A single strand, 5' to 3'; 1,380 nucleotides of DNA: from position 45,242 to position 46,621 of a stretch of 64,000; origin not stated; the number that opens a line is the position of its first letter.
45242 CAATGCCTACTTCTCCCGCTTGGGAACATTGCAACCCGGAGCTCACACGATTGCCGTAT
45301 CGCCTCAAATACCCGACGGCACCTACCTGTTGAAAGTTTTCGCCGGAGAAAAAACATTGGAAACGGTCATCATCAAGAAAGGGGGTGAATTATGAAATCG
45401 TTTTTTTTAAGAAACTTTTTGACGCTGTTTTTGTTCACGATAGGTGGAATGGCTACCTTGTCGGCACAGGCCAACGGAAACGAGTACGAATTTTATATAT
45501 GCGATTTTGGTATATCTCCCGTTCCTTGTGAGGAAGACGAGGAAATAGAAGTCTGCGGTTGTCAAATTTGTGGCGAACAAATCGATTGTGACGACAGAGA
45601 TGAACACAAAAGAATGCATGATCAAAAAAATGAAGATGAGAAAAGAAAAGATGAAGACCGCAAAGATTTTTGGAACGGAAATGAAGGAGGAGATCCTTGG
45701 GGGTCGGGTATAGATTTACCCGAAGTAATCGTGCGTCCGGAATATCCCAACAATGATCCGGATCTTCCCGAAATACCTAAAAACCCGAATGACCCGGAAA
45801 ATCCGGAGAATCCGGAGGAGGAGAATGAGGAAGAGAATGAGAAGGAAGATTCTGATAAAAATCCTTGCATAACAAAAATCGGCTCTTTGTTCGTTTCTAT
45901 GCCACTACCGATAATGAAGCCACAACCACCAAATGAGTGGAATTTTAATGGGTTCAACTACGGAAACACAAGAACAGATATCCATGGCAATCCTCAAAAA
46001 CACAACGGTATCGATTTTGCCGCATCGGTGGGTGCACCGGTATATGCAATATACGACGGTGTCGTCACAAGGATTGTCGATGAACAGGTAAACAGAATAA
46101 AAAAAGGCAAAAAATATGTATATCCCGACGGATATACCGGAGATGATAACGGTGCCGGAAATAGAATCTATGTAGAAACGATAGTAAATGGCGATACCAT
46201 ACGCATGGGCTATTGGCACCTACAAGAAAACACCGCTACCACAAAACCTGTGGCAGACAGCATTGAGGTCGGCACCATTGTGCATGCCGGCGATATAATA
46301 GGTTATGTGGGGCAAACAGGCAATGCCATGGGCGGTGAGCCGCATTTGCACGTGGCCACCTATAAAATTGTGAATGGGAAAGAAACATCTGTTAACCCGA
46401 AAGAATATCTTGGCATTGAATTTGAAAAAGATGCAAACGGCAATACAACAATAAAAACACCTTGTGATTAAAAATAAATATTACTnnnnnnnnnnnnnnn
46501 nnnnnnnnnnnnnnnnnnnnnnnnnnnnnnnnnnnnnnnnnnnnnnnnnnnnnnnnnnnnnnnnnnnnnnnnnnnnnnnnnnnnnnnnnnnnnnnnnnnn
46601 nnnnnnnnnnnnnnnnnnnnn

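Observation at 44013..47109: Sel1/T9SS protein - secreted M23 peptidase - small secreted protein: candidate peptidoglycan-hydrolase toxin / immunity cassette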

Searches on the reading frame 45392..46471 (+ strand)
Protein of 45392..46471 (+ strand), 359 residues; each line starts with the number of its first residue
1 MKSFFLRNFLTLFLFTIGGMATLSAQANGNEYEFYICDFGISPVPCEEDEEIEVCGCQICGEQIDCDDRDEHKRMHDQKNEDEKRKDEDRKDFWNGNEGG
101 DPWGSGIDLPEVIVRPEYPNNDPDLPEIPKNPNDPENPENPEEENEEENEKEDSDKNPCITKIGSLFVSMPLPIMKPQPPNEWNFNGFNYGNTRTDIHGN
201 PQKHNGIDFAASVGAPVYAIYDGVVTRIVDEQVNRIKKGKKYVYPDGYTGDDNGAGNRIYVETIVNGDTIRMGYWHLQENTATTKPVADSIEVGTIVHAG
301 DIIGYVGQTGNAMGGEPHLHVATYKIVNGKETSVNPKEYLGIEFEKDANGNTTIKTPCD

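Call 3: search_protein_families(library=pfam, proteins=[window:45392-46471:+], max_evalue=0.01)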
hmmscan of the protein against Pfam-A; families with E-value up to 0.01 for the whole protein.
window:45392-46471:+ (359 aa): 1 family
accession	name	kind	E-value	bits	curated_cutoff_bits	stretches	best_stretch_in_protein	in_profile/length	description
PF01551.29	Peptidase_M23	-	5.1e-14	52.7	28.7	1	203-336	2-96/96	Peptidase family M23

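Call 4: search_protein_families(library=ncbifam, proteins=[window:45392-46471:+], max_evalue=0.01)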
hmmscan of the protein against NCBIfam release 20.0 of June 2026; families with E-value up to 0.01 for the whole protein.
window:45392-46471:+ (359 aa): 5 families
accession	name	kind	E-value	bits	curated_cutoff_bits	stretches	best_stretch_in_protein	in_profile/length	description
NF052530.1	Heli_ShapePgp3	exception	1.3e-06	27.7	300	0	266-336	205-260/270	peptidoglycan metallopeptidase Pgp3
NF053824.1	PdgNdpepShyC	equivalog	3.7e-06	26.1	700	1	194-234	286-326/429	peptidoglycan DD-endopeptidase ShyC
NF008652.0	PRK11649.1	equivalog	5.2e-05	22.1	341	0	197-226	306-335/439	murein DD-endopeptidase MepM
NF053825.1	PdgNdpepShyA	equivalog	0.0038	16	700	0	194-227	286-319/425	peptidoglycan DD-endopeptidase ShyA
NF004799.0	PRK06148.1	subfamily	0.0063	14.5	1128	0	265-333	485-547/1015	hypothetical protein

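Call 10: find_homologous_proteins(query=window:45392-46471:+, max_evalue=0.001)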
Query window:45392-46471:+ (359 aa): 60 proteins with E <= 0.001 among 2091 candidates.
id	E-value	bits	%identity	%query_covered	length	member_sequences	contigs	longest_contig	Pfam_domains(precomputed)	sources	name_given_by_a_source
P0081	2.7e-238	809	96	100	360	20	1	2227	PF01551.30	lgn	-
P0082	5.8e-119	416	56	100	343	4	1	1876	PF01551.30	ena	-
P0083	9.8e-117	409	57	100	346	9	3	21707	PF01551.30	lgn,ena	-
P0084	7.0e-99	350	51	100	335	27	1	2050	PF01551.30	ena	-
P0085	2.7e-83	299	47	100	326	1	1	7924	PF01551.30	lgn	-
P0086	2.1e-80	289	48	95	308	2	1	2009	PF01551.30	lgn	-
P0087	4.3e-57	212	45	77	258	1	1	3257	-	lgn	-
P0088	1.4e-33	135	67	26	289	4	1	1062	-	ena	-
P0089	2.1e-33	134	67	26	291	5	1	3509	-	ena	-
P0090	4.2e-31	127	43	53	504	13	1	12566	PF01551.30,PF18998.7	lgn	-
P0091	6.1e-30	123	42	58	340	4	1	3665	PF01551.30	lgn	-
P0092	9.5e-28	116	66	23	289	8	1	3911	-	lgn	-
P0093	3.2e-24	104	35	65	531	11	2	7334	PF01551.30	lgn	-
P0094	6.9e-21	93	43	38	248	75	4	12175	PF01551.30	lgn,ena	-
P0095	2.9e-12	65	59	21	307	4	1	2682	-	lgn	-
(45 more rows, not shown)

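Call 12: find_encoding_contigs(protein=P0083, flank=10000, max_places=4)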
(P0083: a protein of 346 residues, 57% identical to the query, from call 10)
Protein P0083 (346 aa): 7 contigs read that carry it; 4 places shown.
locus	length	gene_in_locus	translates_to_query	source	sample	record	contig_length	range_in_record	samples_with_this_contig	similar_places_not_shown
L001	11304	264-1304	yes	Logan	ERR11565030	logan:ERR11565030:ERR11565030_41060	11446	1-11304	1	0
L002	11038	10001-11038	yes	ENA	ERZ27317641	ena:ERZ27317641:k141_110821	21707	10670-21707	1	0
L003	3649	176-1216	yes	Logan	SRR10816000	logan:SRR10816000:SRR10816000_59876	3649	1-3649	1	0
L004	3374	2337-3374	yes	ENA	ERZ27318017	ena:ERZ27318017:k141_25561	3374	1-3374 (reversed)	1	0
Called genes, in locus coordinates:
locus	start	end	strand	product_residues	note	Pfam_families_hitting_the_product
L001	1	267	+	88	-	?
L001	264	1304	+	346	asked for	PF01551:Peptidase_M23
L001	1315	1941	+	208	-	-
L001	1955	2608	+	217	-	-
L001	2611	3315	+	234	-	-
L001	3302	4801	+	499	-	PF04932:Wzy_C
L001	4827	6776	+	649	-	PF01841:Transglut_core (weak)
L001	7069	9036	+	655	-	PF00005:ABC_tran, PF02463:SMC_N (faint), PF13555:AAA_29 (faint), PF00350:Dynamin_N (faint), PF13304:AAA_21 (faint), PF12848:ABC_tran_Xtn, PF00005:ABC_tran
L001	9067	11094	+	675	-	PF05649:Peptidase_M13_N, PF01431:Peptidase_M13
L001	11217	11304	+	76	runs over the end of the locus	?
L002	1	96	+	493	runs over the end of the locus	PF00587:tRNA-synt_2b, PF03129:HGTP_anticodon, PF09180:ProRS-C_1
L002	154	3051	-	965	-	PF12705:PDDEXK_1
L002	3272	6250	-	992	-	PF02837:Glyco_hydro_2_N, PF22666:Glyco_hydro_2_N2, PF00703:Glyco_hydro_2, PF07233:DUF1425 (weak), PF02836:Glyco_hydro_2_C (weak), PF16355:DUF4982, PF18565:Glyco_hydro2_C5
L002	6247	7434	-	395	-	PF03786:UxuA, PF01261:AP_endonuc_2 (faint)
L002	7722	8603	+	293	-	-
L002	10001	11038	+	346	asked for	PF01551:Peptidase_M23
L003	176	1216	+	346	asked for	PF01551:Peptidase_M23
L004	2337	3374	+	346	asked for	PF01551:Peptidase_M23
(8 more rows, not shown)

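Call 13: find_encoding_contigs(protein=P0085, flank=10000, max_places=3)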
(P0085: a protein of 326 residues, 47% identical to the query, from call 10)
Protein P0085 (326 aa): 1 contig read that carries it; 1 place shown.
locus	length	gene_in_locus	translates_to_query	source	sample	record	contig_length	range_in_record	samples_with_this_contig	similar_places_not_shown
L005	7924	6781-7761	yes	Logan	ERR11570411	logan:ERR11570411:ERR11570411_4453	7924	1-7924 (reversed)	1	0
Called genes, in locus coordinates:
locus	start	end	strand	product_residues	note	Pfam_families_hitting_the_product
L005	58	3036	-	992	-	PF02837:Glyco_hydro_2_N, PF22666:Glyco_hydro_2_N2, PF00703:Glyco_hydro_2, PF02836:Glyco_hydro_2_C (weak), PF16355:DUF4982, PF18565:Glyco_hydro2_C5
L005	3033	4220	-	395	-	PF03786:UxuA, PF01261:AP_endonuc_2 (faint)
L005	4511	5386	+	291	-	-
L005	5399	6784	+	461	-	PF08238:Sel1 (weak)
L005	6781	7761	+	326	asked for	PF01551:Peptidase_M23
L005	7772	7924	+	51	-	?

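Call 14: find_encoding_contigs(protein=P0087, flank=10000, max_places=3)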
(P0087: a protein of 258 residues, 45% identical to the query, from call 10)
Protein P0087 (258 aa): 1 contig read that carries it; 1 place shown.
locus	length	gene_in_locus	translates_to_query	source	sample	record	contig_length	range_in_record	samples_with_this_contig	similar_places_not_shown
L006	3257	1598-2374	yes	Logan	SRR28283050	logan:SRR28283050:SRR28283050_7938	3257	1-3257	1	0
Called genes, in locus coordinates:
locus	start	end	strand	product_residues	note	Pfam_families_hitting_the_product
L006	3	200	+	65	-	?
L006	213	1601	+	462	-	PF08238:Sel1 (weak)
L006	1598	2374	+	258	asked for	-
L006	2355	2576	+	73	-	-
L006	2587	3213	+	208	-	-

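Call 23: find_encoding_contigs(protein=P0089, flank=10000, max_places=4)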
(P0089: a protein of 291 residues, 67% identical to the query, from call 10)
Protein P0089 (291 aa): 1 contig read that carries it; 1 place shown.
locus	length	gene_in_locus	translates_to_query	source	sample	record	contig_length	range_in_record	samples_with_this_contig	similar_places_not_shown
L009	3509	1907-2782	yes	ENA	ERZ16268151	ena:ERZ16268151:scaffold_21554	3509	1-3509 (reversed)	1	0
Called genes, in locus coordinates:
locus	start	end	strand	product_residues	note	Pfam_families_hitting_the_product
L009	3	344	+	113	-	?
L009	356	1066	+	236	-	-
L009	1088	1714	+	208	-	-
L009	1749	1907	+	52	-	-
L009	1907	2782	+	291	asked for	-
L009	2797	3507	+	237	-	?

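Call 24: find_encoding_contigs(protein=P0092, flank=10000, max_places=4)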
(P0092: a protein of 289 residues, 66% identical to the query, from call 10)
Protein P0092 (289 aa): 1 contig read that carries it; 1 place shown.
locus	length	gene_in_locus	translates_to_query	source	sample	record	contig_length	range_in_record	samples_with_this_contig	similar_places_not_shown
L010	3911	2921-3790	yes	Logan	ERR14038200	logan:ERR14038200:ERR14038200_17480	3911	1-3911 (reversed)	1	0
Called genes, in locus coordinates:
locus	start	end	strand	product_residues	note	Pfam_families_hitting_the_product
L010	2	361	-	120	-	?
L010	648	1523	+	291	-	-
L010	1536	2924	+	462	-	PF08238:Sel1 (weak)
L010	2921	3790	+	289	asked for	-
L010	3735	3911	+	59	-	?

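Call 25: find_encoding_contigs(protein=P0095, flank=10000, max_places=4)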
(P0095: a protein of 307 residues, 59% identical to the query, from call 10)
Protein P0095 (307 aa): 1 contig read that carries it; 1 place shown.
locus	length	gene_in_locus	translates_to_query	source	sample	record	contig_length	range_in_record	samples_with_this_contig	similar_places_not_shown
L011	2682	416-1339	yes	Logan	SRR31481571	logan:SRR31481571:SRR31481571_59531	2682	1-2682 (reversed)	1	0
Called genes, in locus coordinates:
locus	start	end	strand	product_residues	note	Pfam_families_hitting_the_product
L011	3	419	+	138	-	?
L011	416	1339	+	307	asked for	-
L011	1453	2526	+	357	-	PF14870:PSII_BNR (faint), PF15902:Sortilin-Vps10 (faint), PF02012:BNR (faint)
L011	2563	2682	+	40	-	?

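Call 30: search_protein_families(library=pfam, proteins=[P0089, P0095, P0090, P0093, P0094, P0091, L011:1453-2526:+], max_evalue=0.1)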
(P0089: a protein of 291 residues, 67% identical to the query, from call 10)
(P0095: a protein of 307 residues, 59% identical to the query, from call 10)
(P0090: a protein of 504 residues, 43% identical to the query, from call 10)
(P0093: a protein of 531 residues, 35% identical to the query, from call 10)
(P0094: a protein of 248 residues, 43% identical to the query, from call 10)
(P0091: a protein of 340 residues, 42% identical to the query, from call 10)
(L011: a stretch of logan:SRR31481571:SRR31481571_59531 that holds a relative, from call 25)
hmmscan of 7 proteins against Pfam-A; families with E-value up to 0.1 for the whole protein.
P0089 (291 aa): 0 families

P0095 (307 aa): 0 families

P0090 (504 aa): 2 families
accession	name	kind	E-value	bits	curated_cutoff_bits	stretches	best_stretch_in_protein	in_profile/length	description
PF18998.6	Flg_new_2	-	2.3e-11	44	23.6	1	246-312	2-71/73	Divergent InlB B-repeat domain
PF01551.29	Peptidase_M23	-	1.9e-09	38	28.7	1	358-483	3-93/96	Peptidase family M23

P0093 (531 aa): 1 family
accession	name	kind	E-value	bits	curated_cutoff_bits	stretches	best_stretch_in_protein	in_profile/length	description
PF01551.29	Peptidase_M23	-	2.9e-16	59.9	28.7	1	382-507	1-96/96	Peptidase family M23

P0094 (248 aa): 1 family
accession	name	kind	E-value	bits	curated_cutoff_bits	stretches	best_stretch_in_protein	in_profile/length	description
PF01551.29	Peptidase_M23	-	7.2e-14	52.2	28.7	2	169-211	57-96/96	Peptidase family M23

P0091 (340 aa): 1 family
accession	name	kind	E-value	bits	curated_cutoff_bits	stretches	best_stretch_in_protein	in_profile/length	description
PF01551.29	Peptidase_M23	-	2e-14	54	28.7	1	192-316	2-96/96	Peptidase family M23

L011:1453-2526:+ (357 aa): 4 families
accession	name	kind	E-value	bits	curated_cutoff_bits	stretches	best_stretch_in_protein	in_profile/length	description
PF14870.12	PSII_BNR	-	1.5e-07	31.4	27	1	53-136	21-98/303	Photosynthesis system II assembly factor YCF48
PF02012.26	BNR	-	4.9e-07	29.2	27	0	175-184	2-11/12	BNR/Asp-box repeat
PF15902.12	Sortilin-Vps10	-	7.7e-07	28.7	33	1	120-189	377-437/446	Sortilin, neurotensin receptor 3,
PF21471.3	Reelin_subrepeat-B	-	8.6e-05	22.8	27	0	163-185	52-74/127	Reelin subrepeat B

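Call 56: search_solved_structures(query=window:45392-46471:+, max_evalue=0.001, show_alignments=1)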
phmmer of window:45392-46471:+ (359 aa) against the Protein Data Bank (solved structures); distinct sequences matched with E-value up to 0.001: 7.
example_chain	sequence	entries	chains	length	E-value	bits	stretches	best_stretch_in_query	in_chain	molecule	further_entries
5kqb_A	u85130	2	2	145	6.2e-06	29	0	290-340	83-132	Peptidase M23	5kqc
2b44_A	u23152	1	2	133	0.00022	23.9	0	274-340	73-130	Glycyl-glycine endopeptidase lytM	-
2b0p_A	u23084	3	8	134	0.00023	23.8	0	274-340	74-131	Glycyl-glycine endopeptidase lytM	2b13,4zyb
4qp5_A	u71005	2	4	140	0.00029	23.5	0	255-329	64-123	Lysostaphin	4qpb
5kvp_A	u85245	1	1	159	0.00047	22.8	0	266-322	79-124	Zoocin A endopeptidase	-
3slu_A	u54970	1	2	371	0.00082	22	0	297-330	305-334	M23 peptidase domain protein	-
6muk_A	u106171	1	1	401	0.00095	21.8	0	297-330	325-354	Peptidase M23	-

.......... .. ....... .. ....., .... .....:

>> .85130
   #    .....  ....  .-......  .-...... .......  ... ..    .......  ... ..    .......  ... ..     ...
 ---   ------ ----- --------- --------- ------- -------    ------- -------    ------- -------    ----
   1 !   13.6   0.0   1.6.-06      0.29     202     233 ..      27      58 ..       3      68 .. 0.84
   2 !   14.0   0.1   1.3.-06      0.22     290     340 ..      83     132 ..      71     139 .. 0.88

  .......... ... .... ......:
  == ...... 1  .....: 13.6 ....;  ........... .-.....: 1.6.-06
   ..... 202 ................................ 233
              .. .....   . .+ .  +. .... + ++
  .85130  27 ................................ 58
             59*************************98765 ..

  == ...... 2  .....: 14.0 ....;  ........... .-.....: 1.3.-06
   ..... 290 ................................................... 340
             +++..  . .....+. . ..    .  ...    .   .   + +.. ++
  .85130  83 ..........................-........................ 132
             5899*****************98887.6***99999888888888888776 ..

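Call 70: search_solved_structures(query=P0089, max_evalue=10)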
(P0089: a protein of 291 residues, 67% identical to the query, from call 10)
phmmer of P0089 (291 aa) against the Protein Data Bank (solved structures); distinct sequences matched with E-value up to 10: 98 (the best 60 are shown).
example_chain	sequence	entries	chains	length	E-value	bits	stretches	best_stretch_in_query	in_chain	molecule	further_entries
9dbd_A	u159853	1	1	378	2.5e-08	36.6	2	79-124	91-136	Tet4 Variant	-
9dbf_A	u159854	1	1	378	2.6e-08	36.6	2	79-124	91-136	Tet4 Variant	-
8uqe_B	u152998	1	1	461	0.00073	22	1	95-123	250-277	E3 ubiquitin-protein ligase RNF168,Ubiquitin-conjugating enzyme E2 D3,Histone H2B type 2-E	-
6trp_A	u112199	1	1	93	0.00089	21.7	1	78-125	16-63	Peptide synthetase XpsB,Peptide synthetase XpsB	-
8uqb_A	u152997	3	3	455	0.0019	20.6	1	58-122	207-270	E3 ubiquitin-protein ligase RNF168,Ubiquitin-conjugating enzyme E2 D3,Histone H2B type 2-E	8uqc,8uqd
21kt_C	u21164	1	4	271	0.0029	20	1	96-158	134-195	Frizzled-8,Peptidyl-prolyl cis-trans isomerase FKBP1A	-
21kr_C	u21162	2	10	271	0.0051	19.2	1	96-157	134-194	Frizzled-8,Peptidyl-prolyl cis-trans isomerase FKBP1A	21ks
8v0d_B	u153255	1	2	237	0.0051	19.2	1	58-134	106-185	Ubch5B-RING3 of MIB1 fusion protein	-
7xbx_R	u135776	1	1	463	0.0071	18.7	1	71-121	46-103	Processed fractalkine,CX3C chemokine receptor 1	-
8gid_A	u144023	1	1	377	0.012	18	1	82-151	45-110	Apical membrane antigen 1, rhoptry neck protein 2 chimera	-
8upf_L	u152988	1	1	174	0.042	16.2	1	94-120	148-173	Ubiquitin-conjugating enzyme E2 D3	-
9ymg_C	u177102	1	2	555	0.058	15.7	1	71-122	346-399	Kinesin-like protein KIF18A, DARPin fusion protein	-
6nif_A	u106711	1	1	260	0.062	15.6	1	95-125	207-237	hREV7, GTP-binding nuclear protein Ran, hREV3 fusion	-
9k6l_R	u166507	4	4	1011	0.063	15.6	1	83-121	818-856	exo-alpha-sialidase,Taste receptor type 2 member 16,LgBiT | Fusion protein 1,exo-alpha-sialidase,Taste receptor type 2 member 16,Fusion protein 2,exo- | Fusion 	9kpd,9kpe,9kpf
1z7q_c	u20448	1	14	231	0.066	15.6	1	110-156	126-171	proteasome activator protein PA26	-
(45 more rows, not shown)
